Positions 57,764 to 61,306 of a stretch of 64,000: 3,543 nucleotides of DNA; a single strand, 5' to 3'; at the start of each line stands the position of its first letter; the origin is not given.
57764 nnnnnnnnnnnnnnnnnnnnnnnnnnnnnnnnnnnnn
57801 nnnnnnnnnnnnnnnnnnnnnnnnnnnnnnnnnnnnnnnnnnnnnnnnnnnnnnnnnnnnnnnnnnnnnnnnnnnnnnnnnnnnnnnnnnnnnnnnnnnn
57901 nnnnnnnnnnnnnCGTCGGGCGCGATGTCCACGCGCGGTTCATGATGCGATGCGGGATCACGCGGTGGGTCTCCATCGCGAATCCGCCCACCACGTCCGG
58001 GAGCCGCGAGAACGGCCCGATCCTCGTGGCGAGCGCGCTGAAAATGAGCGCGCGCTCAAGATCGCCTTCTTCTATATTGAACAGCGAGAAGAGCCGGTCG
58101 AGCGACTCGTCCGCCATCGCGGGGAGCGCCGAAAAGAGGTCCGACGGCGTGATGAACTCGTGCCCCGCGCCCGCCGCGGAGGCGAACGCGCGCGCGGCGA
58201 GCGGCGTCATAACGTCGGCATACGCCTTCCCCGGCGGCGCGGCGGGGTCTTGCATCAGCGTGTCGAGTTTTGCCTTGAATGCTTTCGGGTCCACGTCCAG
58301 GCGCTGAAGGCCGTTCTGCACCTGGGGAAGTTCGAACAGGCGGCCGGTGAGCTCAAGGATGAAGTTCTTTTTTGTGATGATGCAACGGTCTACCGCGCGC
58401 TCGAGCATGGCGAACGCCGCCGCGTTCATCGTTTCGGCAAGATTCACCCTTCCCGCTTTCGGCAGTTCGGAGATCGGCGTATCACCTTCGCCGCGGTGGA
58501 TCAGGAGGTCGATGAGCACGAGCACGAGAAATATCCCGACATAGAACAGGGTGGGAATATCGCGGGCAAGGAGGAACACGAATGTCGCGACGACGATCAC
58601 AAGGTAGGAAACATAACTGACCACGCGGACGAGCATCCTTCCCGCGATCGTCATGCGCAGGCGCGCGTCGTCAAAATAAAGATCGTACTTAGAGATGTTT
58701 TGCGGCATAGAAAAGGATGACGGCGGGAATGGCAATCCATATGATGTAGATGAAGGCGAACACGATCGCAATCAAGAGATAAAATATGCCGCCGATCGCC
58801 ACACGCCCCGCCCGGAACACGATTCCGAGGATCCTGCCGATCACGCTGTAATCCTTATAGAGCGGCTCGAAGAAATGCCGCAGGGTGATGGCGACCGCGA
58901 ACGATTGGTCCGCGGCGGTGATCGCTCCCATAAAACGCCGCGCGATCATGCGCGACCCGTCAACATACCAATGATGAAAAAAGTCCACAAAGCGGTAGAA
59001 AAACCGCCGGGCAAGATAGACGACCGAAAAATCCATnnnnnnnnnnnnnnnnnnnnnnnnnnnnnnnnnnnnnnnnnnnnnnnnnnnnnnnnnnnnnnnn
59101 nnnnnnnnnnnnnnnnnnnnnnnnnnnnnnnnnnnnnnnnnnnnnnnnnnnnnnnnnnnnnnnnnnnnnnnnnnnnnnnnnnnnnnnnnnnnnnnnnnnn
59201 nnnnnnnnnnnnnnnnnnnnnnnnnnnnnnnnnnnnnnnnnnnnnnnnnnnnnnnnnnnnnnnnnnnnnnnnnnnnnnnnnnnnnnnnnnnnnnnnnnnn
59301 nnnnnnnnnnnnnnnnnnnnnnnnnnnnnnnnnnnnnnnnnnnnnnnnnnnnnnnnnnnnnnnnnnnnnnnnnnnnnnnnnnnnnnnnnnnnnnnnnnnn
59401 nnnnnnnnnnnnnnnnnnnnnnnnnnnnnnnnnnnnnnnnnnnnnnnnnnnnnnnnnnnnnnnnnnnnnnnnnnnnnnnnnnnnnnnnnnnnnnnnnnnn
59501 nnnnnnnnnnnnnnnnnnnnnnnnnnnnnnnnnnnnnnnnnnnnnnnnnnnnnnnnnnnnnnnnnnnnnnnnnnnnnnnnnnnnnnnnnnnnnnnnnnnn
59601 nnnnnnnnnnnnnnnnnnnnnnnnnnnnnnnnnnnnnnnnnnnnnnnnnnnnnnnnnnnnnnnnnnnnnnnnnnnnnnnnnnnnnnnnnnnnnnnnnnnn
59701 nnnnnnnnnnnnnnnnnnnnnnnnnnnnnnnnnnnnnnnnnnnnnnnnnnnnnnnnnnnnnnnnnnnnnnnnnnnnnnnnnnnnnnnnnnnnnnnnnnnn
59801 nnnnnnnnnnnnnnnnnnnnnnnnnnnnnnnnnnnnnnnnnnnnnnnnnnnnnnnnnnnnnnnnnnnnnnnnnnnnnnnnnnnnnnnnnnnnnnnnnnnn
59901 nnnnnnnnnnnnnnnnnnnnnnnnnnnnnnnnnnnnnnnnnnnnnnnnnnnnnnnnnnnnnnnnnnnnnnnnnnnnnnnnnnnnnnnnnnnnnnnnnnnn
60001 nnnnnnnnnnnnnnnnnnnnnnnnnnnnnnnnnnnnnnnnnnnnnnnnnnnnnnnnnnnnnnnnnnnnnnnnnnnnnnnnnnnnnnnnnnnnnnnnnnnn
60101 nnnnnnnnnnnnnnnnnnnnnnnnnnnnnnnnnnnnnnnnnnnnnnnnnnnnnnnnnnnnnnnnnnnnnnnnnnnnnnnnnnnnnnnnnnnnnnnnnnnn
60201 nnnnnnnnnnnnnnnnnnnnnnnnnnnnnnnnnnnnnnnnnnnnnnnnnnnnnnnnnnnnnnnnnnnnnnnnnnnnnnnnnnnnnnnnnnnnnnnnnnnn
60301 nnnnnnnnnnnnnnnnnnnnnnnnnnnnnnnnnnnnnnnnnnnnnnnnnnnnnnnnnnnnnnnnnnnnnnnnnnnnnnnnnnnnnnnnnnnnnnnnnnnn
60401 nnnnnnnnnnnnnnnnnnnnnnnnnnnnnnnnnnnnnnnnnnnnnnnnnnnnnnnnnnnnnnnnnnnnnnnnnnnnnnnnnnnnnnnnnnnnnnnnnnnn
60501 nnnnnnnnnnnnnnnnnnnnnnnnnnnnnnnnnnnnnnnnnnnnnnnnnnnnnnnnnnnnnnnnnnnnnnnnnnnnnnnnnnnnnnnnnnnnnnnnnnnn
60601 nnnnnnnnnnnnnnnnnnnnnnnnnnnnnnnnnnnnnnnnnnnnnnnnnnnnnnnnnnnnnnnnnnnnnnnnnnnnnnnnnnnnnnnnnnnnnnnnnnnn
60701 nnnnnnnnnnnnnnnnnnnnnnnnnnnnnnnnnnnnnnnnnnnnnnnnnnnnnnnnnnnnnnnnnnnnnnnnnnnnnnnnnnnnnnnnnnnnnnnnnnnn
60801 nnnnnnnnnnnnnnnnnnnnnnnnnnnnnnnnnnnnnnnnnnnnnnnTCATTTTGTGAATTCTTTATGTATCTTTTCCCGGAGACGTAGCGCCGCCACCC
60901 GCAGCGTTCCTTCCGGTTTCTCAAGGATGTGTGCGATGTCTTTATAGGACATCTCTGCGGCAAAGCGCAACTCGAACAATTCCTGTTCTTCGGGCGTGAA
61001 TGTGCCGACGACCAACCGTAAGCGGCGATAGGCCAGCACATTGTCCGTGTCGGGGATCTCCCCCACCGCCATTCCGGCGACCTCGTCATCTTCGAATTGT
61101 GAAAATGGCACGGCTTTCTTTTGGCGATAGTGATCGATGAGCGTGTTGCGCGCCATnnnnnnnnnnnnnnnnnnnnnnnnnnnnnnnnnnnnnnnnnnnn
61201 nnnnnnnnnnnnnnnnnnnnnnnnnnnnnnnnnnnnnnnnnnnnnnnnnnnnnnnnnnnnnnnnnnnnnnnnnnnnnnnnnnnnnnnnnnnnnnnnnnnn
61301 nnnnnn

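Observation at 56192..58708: Membrane-anchored Clp/Hsp100 ATPase with an inactive-looking first AAA+ module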

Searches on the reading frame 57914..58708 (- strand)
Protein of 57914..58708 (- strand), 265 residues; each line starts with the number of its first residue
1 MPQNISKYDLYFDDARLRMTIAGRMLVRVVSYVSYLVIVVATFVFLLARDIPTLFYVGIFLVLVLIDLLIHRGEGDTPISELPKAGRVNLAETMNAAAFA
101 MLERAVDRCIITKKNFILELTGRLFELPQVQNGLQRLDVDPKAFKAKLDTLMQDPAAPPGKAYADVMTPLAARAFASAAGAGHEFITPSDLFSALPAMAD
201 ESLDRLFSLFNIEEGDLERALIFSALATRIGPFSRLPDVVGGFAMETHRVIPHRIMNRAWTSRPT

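Call 27: search_protein_representatives(protein=window:57914-58708:-)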
Query: 265 residues. Proteins with E-value up to 0.001 (for the whole library): 212; up to 1e-10: 155; up to 1e-30: 41. The best 150 are listed.
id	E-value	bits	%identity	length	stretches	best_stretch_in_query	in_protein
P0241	3.8e-75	269.4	98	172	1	101-232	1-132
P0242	3.4e-70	253.2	50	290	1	4-265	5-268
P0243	1.3e-68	248.1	48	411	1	8-265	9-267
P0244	8.5e-67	242.1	51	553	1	10-265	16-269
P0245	2.0e-66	240.9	53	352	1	1-242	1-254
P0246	3.6e-66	240.0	54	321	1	1-227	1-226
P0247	4.2e-60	220.2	49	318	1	12-265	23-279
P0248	7.2e-56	206.3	53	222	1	5-207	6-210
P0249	3.5e-51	191.0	49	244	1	8-212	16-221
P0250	7.6e-50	186.6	47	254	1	2-212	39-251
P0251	9.3e-48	179.8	40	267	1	7-263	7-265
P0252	1.2e-47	179.3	53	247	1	78-265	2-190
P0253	1.2e-46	176.1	44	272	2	73-240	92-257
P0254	4.1e-44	167.8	48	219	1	6-213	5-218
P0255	5.4e-44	167.4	92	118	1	1-88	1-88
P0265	1.9e-37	146.0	35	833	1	4-265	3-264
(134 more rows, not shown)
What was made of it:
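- All full-length hits to the N-terminal 265 aa are 780-851 aa long, with that region at their N-terminus; there are 212 clusters at 50% identity (call 27).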

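Call 70: find_encoding_contigs(protein=P0265, flank=5000, max_places=1)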
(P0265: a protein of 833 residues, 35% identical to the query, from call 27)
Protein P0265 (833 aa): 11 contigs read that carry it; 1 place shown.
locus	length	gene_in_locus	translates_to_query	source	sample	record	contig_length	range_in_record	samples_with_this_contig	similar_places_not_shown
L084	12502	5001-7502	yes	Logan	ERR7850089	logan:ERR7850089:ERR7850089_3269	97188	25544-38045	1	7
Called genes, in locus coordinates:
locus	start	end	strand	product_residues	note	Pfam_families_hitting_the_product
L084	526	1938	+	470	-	PF00133:tRNA-synt_1, PF09334:tRNA-synt_1g (faint)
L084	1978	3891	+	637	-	PF00133:tRNA-synt_1, PF01921:tRNA-synt_1f (weak), PF09334:tRNA-synt_1g (weak), PF08264:Anticodon_1, PF19302:DUF5915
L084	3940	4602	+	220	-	PF03167:UDG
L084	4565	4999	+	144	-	-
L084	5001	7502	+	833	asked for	PF00158:Sigma54_activat (faint), PF00004:AAA, PF07724:AAA_2, PF07728:AAA_5, PF10431:ClpB_D2-small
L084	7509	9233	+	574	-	PF14716:HHH_8, PF14520:HHH_5 (weak), PF14791:DNA_pol_B_thumb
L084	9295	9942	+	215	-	PF00293:NUDIX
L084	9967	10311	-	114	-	PF00453:Ribosomal_L20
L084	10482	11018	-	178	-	PF05198:IF3_N, PF00707:IF3_C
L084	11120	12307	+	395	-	PF13742:tRNA_anti_2, PF01336:tRNA_anti-codon (weak), PF02601:Exonuc_VII_L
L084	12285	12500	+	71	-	PF02609:Exonuc_VII_S (weak)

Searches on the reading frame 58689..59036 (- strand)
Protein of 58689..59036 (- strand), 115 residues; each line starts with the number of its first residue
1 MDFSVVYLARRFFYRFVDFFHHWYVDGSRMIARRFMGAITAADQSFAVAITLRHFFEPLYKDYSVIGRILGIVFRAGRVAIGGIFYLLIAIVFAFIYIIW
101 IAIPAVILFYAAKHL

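Call 3: search_protein_families(library=pfam, proteins=[window:58689-59036:-], max_evalue=0.01)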
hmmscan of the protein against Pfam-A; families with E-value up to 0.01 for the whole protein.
window:58689-59036:- (115 aa): 0 families

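Call 4: search_protein_families(library=ncbifam, proteins=[window:58689-59036:-], max_evalue=0.01)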
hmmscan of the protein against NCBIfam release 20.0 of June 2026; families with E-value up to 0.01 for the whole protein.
window:58689-59036:- (115 aa): 0 families

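Call 18: find_homologous_proteins(query=window:58689-59036:-)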
Query window:58689-59036:- (115 aa): 410 proteins with E <= 0.001 among 424 candidates; the best 120 are listed.
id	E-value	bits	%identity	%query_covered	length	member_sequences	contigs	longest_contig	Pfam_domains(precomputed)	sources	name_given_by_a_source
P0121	1.3e-62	227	95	100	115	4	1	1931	-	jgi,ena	jgi:hypothetical protein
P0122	5.3e-55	203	81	100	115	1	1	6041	-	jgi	jgi:hypothetical protein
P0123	7.4e-55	202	83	100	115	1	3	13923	-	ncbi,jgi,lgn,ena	ncbi:MAG TPA: hypothetical protein VIJ29_03355 [Candidatus Paceibacterota bacterium]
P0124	1.7e-54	201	78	100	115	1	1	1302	-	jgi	jgi:hypothetical protein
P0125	5.5e-54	199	79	100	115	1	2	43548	-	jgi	jgi:hypothetical protein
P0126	8.7e-54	199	81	100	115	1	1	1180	-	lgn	-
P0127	1.2e-53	198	79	100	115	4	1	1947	-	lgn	-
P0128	2.5e-53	197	78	100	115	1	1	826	-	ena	-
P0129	6.1e-53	196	80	100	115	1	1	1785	-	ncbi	-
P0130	7.1e-53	196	80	100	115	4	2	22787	-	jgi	jgi:hypothetical protein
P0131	7.6e-53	196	79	100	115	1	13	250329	-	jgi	jgi:hypothetical protein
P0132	8.3e-53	196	78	100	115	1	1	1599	-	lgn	-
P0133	1.1e-52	195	77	100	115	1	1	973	-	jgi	jgi:hypothetical protein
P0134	2.3e-52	194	79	100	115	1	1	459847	-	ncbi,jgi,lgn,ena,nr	ncbi:MAG TPA: hypothetical protein VMA75_00600 [Candidatus Paceibacterota bacterium]|nr:hypothetical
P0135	3.7e-52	193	77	100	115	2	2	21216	-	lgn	-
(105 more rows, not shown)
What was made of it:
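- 58689..59036 (-): u115: a 115-aa single-pass (N-in) membrane protein. Its stop overlaps the TM-Clp start by 20 nt. Proposed obligate partner. 410 homologues, all about 115 aa and all 'hypothetical' (call 18).
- The upstream ORF is itself a conserved 115-aa gene (call 18).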

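Call 32: search_protein_families(library=padloc, proteins=[window:58689-59036:-], max_evalue=0.01)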
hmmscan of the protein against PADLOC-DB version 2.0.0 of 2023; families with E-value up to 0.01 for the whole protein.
window:58689-59036:- (115 aa): 0 families
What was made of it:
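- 58689..59036 (-): No Pfam, NCBIfam or PADLOC hit (calls 3, 4, 32).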

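Call 45: predict_structure(alignment_id=A5)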
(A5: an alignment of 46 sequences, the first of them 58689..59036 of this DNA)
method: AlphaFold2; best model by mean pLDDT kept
length: 115 residues; sequences in the alignment: 46
mean_pLDDT: 91.0   pTM: 0.73
mean pLDDT of the five models: 91.0, 90.7, 88.4, 87.1, 82.6
residues with pLDDT >= 90: 86; 70-90: 24; 50-70: 5; < 50: 0
segments of 3 or more residues with pLDDT < 50: none
pLDDT, mean of each block of 10 residues (from residue 1): 83 93 94 97 92 81 82 91 96 98 94 88
secondary structure, 60 per line:
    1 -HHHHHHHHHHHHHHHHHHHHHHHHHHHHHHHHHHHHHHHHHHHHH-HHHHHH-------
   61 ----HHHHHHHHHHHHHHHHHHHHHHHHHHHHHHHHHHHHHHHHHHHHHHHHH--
elements in order: H2-46 H48-53 H65-113
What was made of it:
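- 58689..59036 (-): AlphaFold2 pLDDT 91, with helices 2-46 and 65-113 (call 45).
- On Torsin: The cofactor candidate u115 is a helical hairpin (call 45).
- Closest known: Torsin ATPases with LAP1/LULL1. Different: u115 is a helical hairpin, not an AAA+-like fold (call 45).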

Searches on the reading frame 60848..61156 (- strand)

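Call 81: search_protein_families(library=pfam, proteins=[window:60848-61156:-], max_evalue=0.001)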
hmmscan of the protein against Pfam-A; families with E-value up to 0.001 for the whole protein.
window:60848-61156:- (102 aa): 2 families
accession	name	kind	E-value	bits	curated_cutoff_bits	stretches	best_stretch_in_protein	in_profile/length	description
PF08281.18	Sigma70_r4_2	-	4.4e-08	33.1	25.7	1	46-96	4-54/54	Sigma-70, region 4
PF04545.22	Sigma70_r4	-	3.3e-05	23.7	24.1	1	54-86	6-38/50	Sigma-70, region 4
